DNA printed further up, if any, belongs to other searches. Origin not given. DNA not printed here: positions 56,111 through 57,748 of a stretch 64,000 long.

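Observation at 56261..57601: Periplasmic pentahaem cytochrome embedded between cytoplasmic peroxiredoxin and superoxide reductase genes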

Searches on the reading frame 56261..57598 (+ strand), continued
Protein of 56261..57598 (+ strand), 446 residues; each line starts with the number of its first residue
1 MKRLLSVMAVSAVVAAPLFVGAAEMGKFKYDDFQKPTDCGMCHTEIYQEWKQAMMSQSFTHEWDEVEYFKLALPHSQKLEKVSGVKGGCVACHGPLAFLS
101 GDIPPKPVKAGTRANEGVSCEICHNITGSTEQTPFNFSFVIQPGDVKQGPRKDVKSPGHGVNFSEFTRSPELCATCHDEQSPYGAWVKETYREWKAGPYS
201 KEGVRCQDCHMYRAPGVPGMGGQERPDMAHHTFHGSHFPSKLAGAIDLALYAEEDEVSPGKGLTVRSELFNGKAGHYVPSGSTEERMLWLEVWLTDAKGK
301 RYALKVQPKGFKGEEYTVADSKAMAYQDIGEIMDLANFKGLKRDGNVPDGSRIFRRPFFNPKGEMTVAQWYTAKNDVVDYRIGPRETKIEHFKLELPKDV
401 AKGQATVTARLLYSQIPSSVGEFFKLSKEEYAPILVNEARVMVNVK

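Call 59: search_protein_families(library=pfam, proteins=[L010:6652-7098:+, L032:11383-12843:+, L003:4823-6103:+, L054:1477-2013:+, L056:5860-6375:+, L035:5554-6411:+, L070:8180-8425:+, L026:2627-4015:+], max_evalue=0.001)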
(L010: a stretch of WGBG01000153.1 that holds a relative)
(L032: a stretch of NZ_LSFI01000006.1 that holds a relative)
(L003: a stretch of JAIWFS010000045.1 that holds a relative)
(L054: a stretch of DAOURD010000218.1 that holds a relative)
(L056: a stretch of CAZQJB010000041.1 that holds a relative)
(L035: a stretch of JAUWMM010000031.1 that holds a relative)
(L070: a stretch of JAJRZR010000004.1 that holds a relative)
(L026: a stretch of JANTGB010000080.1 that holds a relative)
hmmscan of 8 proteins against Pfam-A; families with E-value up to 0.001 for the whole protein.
L010:6652-7098:+ (149 aa): 2 families
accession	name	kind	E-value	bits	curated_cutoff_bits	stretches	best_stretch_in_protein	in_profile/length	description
PF01880.24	Desulfoferrodox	-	5.1e-26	91.5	22.2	1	47-141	4-97/98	Desulfoferrodoxin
PF10518.14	TAT_signal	-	0.00072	19.8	22.7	0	1-19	2-20/21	TAT (twin-arginine translocation) pathway signal sequence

L032:11383-12843:+ (487 aa): 6 families
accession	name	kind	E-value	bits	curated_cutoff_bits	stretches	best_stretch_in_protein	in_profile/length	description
PF13447.11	Multi-haem_cyto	-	2.3e-19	70.2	21.9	1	218-306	97-187/269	Seven times multi-haem cytochrome CxxCH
PF13435.11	Cytochrome_C554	-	6e-11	43.6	20.8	0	110-192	2-72/84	Cytochrome c554 and c-prime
PF14522.11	Cytochrome_C7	-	1.5e-09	38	24.8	0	161-244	5-67/67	Cytochrome c7 and related cytochrome c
PF22113.1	Mtrc-MtrF_II-IV_dom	-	9.9e-08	32.1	30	0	217-389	7-139/176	Outer membrane cytochrome MtrC/MtrF-like, domains II/IV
PF09699.15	Paired_CXXCH_1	-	6.1e-06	26.3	20.6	0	217-244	7-37/41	Doubled CXXCH motif (Paired_CXXCH_1)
PF14537.11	Cytochrom_c3_2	-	0.00032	21.6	25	0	163-244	21-79/79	Cytochrome c3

L003:4823-6103:+ (427 aa): 5 families
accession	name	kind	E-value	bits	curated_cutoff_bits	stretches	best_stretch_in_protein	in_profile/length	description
PF13447.11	Multi-haem_cyto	-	2.8e-23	83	21.9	2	53-220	2-175/269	Seven times multi-haem cytochrome CxxCH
PF13435.11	Cytochrome_C554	-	4.2e-12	47.3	20.8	1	80-158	1-84/84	Cytochrome c554 and c-prime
PF14522.11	Cytochrome_C7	-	9.6e-11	41.8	24.8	1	120-177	12-66/67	Cytochrome c7 and related cytochrome c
PF14537.11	Cytochrom_c3_2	-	3.3e-05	24.7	25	0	26-86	26-79/79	Cytochrome c3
PF09699.15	Paired_CXXCH_1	-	4.4e-05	23.5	20.6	0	150-179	6-38/41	Doubled CXXCH motif (Paired_CXXCH_1)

L054:1477-2013:+ (179 aa): 1 family
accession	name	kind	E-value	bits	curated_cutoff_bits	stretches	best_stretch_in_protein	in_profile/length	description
PF16694.10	Cytochrome_P460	-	7.2e-10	39.8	27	1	65-173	4-123/125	Cytochrome P460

L056:5860-6375:+ (172 aa): 3 families
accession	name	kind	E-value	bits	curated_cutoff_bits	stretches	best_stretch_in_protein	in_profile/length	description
PF02915.23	Rubrerythrin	-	2.8e-09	37.9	22.8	1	9-149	2-135/137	Rubrerythrin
PF13668.12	Ferritin_2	-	3e-05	24.6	24.7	0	98-156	1-71/138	Ferritin-like domain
PF09537.16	DUF2383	-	0.00085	19.9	30.8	0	100-153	3-56/111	Domain of unknown function (DUF2383)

L035:5554-6411:+ (286 aa): 1 family
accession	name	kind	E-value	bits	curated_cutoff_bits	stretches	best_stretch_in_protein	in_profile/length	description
PF00210.30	Ferritin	-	7e-09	36.2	24.5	1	9-134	3-138/142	Ferritin-like domain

L070:8180-8425:+ (82 aa): 5 families
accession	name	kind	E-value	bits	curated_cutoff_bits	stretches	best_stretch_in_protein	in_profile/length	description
PF09339.16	HTH_IclR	-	4.6e-07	29.9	22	1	22-63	8-49/52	IclR helix-turn-helix domain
PF01022.26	HTH_5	-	4.3e-05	23.8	22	1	18-64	3-47/47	Bacterial regulatory protein, arsR family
PF01978.25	TrmB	-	6.6e-05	23.1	25.6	1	24-64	15-54/68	Sugar-specific transcriptional regulator TrmB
PF13412.12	HTH_24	-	0.00049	20.1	21.9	0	19-63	5-48/48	Winged helix-turn-helix DNA-binding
PF15840.10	ARL17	-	0.00077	20.2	27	0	21-50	26-53/62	ADP-ribosylation factor-like protein 17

L026:2627-4015:+ (463 aa): 2 families
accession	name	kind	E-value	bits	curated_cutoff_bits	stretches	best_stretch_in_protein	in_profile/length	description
PF00174.25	Oxidored_molyb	-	1.7e-49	168.1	24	1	148-316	6-167/169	Oxidoreductase molybdopterin binding domain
PF03404.22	Mo-co_dimer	-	7.8e-20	71.7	22.7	1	344-461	3-136/138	Mo-co oxidoreductase dimerisation domain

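Call 66: find_encoding_contigs(protein=P0122, flank=6000, max_places=4)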
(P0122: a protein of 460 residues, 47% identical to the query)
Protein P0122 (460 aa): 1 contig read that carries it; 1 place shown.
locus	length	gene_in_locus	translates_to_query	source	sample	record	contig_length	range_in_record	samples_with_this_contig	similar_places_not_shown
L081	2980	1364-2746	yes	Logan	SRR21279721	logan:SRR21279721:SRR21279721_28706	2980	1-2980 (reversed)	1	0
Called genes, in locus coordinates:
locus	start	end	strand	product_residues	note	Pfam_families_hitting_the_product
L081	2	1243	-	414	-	?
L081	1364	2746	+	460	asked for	PF14522:Cytochrome_C7 (faint), PF03264:Cytochrom_NNT (faint), PF14537:Cytochrom_c3_2 (faint), PF13435:Cytochrome_C554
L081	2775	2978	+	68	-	?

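Call 67: find_encoding_contigs(protein=P0124, flank=6000, max_places=4)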
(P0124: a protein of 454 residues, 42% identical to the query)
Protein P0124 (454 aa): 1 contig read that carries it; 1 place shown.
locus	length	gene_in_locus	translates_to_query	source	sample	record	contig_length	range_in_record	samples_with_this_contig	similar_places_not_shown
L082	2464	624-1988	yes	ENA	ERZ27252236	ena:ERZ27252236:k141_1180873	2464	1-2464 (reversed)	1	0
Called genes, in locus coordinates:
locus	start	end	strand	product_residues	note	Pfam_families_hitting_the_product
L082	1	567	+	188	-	?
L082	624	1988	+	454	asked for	PF14522:Cytochrome_C7 (faint), PF13435:Cytochrome_C554 (weak)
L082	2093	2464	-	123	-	?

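Call 69: search_protein_families(library=pfam, proteins=[P0121, P0132, P0221, P0204, P0252, P0165, P0152, P0247, P0170, P0208], max_evalue=0.001)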
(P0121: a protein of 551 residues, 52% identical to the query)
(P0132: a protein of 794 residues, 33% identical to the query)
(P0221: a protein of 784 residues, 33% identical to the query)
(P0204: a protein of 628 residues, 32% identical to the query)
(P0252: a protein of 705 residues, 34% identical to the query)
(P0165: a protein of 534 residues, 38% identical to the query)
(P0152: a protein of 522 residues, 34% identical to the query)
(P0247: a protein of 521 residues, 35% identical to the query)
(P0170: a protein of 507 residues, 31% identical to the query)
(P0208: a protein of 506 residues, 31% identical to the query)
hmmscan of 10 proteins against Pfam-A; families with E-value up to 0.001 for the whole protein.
P0121 (551 aa): 5 families
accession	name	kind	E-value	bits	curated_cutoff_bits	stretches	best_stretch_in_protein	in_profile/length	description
PF22113.1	Mtrc-MtrF_II-IV_dom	-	5.6e-09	36.2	30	1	101-231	8-134/176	Outer membrane cytochrome MtrC/MtrF-like, domains II/IV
PF13435.11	Cytochrome_C554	-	3.6e-08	34.7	20.8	1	51-138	1-84/84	Cytochrome c554 and c-prime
PF14522.11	Cytochrome_C7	-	4.8e-07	30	24.8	0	50-138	14-67/67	Cytochrome c7 and related cytochrome c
PF14537.11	Cytochrom_c3_2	-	2.1e-06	28.5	25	0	51-138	8-65/79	Cytochrome c3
PF03264.19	Cytochrom_NNT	-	0.00038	20.7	24.1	0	180-268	33-118/174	NapC/NirT cytochrome c family, N-terminal region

P0132 (794 aa): 5 families
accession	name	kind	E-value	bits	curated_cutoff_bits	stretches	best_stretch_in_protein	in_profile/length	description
PF13435.11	Cytochrome_C554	-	2.4e-19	70.5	20.8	2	432-508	2-84/84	Cytochrome c554 and c-prime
PF22113.1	Mtrc-MtrF_II-IV_dom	-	6.1e-12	45.9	30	1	91-218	7-132/176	Outer membrane cytochrome MtrC/MtrF-like, domains II/IV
PF14522.11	Cytochrome_C7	-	6e-11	42.4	24.8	0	492-591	5-66/67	Cytochrome c7 and related cytochrome c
PF22678.1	Cytochrom_c_NrfB-like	-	6.2e-05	23.9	27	0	432-510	1-68/89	Cytochrome c-type protein NrfB-like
PF03264.19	Cytochrom_NNT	-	0.0001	22.5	24.1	0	551-605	35-86/174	NapC/NirT cytochrome c family, N-terminal region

P0221 (784 aa): 6 families
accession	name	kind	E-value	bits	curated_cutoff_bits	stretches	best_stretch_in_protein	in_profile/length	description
PF03330.24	DPBB_1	-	9.2e-15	55.1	28.8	1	555-629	12-81/83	Lytic transglycolase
PF13435.11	Cytochrome_C554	-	3.9e-08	34.6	20.8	1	81-160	2-83/84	Cytochrome c554 and c-prime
PF05036.18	SPOR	-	1.7e-07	31.9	21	1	704-772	2-65/76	SPOR domain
PF14522.11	Cytochrome_C7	-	1.2e-06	28.6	24.8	0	150-249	10-66/67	Cytochrome c7 and related cytochrome c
PF03264.19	Cytochrom_NNT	-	2.8e-05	24.4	24.1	0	206-251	34-74/174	NapC/NirT cytochrome c family, N-terminal region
PF22113.1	Mtrc-MtrF_II-IV_dom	-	8.6e-05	22.6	30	0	74-167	77-170/176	Outer membrane cytochrome MtrC/MtrF-like, domains II/IV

P0204 (628 aa): 5 families
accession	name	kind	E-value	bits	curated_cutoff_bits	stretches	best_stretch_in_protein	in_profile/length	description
PF08238.18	Sel1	-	2.4e-25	88.5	30.7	3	489-518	7-36/36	Sel1 repeat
PF13435.11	Cytochrome_C554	-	2.7e-09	38.3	20.8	1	47-126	1-83/84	Cytochrome c554 and c-prime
PF14522.11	Cytochrome_C7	-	4e-07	30.2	24.8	0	92-132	13-54/67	Cytochrome c7 and related cytochrome c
PF22113.1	Mtrc-MtrF_II-IV_dom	-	0.00015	21.7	30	0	32-101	107-165/176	Outer membrane cytochrome MtrC/MtrF-like, domains II/IV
PF02335.20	Cytochrom_C552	-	0.0003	20.3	24.1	0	194-217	233-256/438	Cytochrome c552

P0252 (705 aa): 5 families
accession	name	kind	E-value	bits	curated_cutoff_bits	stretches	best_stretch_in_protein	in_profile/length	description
PF13435.11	Cytochrome_C554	-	1.7e-10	42.1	20.8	1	269-348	1-84/84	Cytochrome c554 and c-prime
PF22113.1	Mtrc-MtrF_II-IV_dom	-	5e-08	33.1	30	0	267-354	81-170/176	Outer membrane cytochrome MtrC/MtrF-like, domains II/IV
PF03264.19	Cytochrom_NNT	-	1.9e-07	31.4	24.1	1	294-442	22-167/174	NapC/NirT cytochrome c family, N-terminal region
PF14522.11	Cytochrome_C7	-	1.9e-06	28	24.8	0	307-353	12-54/67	Cytochrome c7 and related cytochrome c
PF14537.11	Cytochrom_c3_2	-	7.9e-06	26.7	25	0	398-440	25-65/79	Cytochrome c3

P0165 (534 aa): 4 families
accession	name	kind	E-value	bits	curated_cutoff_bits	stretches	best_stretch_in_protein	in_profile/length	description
PF13435.11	Cytochrome_C554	-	5.7e-09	37.2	20.8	1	140-227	1-83/84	Cytochrome c554 and c-prime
PF22113.1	Mtrc-MtrF_II-IV_dom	-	4.3e-07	30.1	30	0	53-191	57-165/176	Outer membrane cytochrome MtrC/MtrF-like, domains II/IV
PF14522.11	Cytochrome_C7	-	8.9e-05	22.7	24.8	0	129-227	3-66/67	Cytochrome c7 and related cytochrome c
PF13442.11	Cytochrome_CBB3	-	0.00029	21.5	27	0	67-118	2-62/68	Cytochrome C oxidase, cbb3-type, subunit III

P0152 (522 aa): 4 families
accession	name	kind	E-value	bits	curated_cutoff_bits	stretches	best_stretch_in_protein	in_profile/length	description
PF13435.11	Cytochrome_C554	-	1.6e-09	39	20.8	1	47-132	2-83/84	Cytochrome c554 and c-prime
PF14522.11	Cytochrome_C7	-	4.1e-08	33.4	24.8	0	93-133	12-49/67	Cytochrome c7 and related cytochrome c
PF22113.1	Mtrc-MtrF_II-IV_dom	-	4.1e-06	26.9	30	1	42-137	79-168/176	Outer membrane cytochrome MtrC/MtrF-like, domains II/IV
PF14537.11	Cytochrom_c3_2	-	0.00021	22.1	25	0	174-219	23-66/79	Cytochrome c3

P0247 (521 aa): 5 families
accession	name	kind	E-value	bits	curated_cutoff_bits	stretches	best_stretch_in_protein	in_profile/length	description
PF13435.11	Cytochrome_C554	-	8.3e-08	33.5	20.8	1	39-119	2-83/84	Cytochrome c554 and c-prime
PF14522.11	Cytochrome_C7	-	3.6e-06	27.1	24.8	0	36-120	13-67/67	Cytochrome c7 and related cytochrome c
PF03264.19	Cytochrom_NNT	-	0.00019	21.6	24.1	0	169-216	32-74/174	NapC/NirT cytochrome c family, N-terminal region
PF22113.1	Mtrc-MtrF_II-IV_dom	-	0.00023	21.2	30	0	36-122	81-166/176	Outer membrane cytochrome MtrC/MtrF-like, domains II/IV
PF14537.11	Cytochrom_c3_2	-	0.00076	20.3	25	0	39-124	9-69/79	Cytochrome c3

P0170 (507 aa): 5 families
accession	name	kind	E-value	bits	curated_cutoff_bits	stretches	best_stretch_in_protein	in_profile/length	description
PF13435.11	Cytochrome_C554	-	1.6e-07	32.6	20.8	1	104-191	1-84/84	Cytochrome c554 and c-prime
PF14522.11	Cytochrome_C7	-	3.9e-07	30.2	24.8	0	232-273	40-66/67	Cytochrome c7 and related cytochrome c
PF14537.11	Cytochrom_c3_2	-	3.4e-05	24.6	25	0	149-191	23-65/79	Cytochrome c3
PF22113.1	Mtrc-MtrF_II-IV_dom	-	9.6e-05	22.4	30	0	85-275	16-165/176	Outer membrane cytochrome MtrC/MtrF-like, domains II/IV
PF03264.19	Cytochrom_NNT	-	0.00049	20.3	24.1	0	231-277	34-76/174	NapC/NirT cytochrome c family, N-terminal region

P0208 (506 aa): 2 families
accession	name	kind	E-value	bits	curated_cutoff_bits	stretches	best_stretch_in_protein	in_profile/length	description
PF13435.11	Cytochrome_C554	-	1.2e-09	39.4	20.8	1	44-129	2-84/84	Cytochrome c554 and c-prime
PF14522.11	Cytochrome_C7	-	8.1e-09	35.6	24.8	0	42-128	14-66/67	Cytochrome c7 and related cytochrome c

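Call 83: find_homologous_proteins(query=L010:6652-7098:+, max_evalue=1e-10)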
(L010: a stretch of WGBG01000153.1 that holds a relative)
Query L010:6652-7098:+ (149 aa): 12 proteins with E <= 1e-10 among 73 candidates.
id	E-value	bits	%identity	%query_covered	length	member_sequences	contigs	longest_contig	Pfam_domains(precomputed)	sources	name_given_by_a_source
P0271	4.7e-92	323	97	100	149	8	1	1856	PF01880.25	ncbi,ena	-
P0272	7.2e-63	229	68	99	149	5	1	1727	PF01880.25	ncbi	-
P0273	1.1e-62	228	68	99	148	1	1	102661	PF01880.25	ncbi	-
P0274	1.6e-61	224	69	99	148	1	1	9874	PF01880.25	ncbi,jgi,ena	-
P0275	5.1e-58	213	66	100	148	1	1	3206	PF01880.25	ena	-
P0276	7.8e-58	212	65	99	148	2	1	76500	PF01880.25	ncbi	-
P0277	4.8e-56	206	65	100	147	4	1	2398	PF01880.25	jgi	jgi:superoxide reductase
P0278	8.3e-56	206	64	100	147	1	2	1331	PF01880.25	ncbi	-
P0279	1.8e-55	205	63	99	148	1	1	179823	PF01880.25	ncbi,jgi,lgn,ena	-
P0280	7.6e-54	199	61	100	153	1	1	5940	PF01880.25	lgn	-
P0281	1.8e-51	192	58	100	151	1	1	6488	PF01880.25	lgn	-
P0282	3.7e-30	123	45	99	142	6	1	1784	PF01880.25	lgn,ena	-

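Call 84: find_encoding_contigs(protein=P0282, flank=3000, max_places=3)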
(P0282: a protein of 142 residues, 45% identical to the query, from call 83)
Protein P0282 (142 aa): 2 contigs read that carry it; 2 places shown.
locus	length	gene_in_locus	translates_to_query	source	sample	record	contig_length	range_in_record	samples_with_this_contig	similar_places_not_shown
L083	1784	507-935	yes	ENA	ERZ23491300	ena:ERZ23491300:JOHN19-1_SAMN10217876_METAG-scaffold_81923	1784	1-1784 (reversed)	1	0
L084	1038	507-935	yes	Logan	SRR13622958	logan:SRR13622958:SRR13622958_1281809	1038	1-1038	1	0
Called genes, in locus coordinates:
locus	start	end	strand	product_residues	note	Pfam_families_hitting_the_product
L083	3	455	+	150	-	?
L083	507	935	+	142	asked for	PF01880:Desulfoferrodox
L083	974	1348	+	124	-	PF06397:Desulfoferrod_N, PF01880:Desulfoferrodox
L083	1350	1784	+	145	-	?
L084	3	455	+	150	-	?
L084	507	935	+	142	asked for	PF01880:Desulfoferrodox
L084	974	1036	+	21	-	?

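Call 85: find_encoding_contigs(protein=P0276, flank=7000, max_places=2)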
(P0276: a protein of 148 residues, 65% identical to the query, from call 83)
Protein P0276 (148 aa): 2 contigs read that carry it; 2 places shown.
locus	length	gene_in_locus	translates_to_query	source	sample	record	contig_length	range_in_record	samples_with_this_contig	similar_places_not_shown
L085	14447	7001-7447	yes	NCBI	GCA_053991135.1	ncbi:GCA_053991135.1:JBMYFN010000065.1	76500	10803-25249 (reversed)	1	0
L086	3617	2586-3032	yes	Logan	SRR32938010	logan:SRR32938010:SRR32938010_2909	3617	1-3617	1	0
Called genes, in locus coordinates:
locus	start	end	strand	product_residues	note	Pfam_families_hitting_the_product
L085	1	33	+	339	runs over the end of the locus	PF14537:Cytochrom_c3_2 (faint)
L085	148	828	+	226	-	PF01872:RibD_C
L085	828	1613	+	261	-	-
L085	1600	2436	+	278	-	PF13641:Glyco_tranf_2_3, PF00535:Glycos_transf_2, PF10111:Glyco_tranf_2_2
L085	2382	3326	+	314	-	PF02649:GCHY-1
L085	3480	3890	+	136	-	PF01475:FUR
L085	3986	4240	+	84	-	PF01978:TrmB (weak), PF12840:HTH_20 (weak), PF13412:HTH_24 (weak), PF09339:HTH_IclR (weak)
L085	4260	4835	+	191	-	PF00210:Ferritin, PF02915:Rubrerythrin, PF23458:DUF7130, PF21349:RUBY_RBDX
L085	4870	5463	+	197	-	PF00578:AhpC-TSA, PF08534:Redoxin, PF10417:1-cysPrx_C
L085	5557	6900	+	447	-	PF14522:Cytochrome_C7 (faint), PF14537:Cytochrom_c3_2 (faint), PF13435:Cytochrome_C554, PF22113:Mtrc-MtrF_II-IV_dom (weak)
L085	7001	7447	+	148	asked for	PF01880:Desulfoferrodox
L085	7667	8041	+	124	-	PF06397:Desulfoferrod_N, PF01880:Desulfoferrodox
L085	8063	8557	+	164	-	PF00210:Ferritin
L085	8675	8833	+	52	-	PF00301:Rubredoxin, PF21349:RUBY_RBDX (faint)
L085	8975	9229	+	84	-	-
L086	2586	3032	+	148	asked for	PF01880:Desulfoferrodox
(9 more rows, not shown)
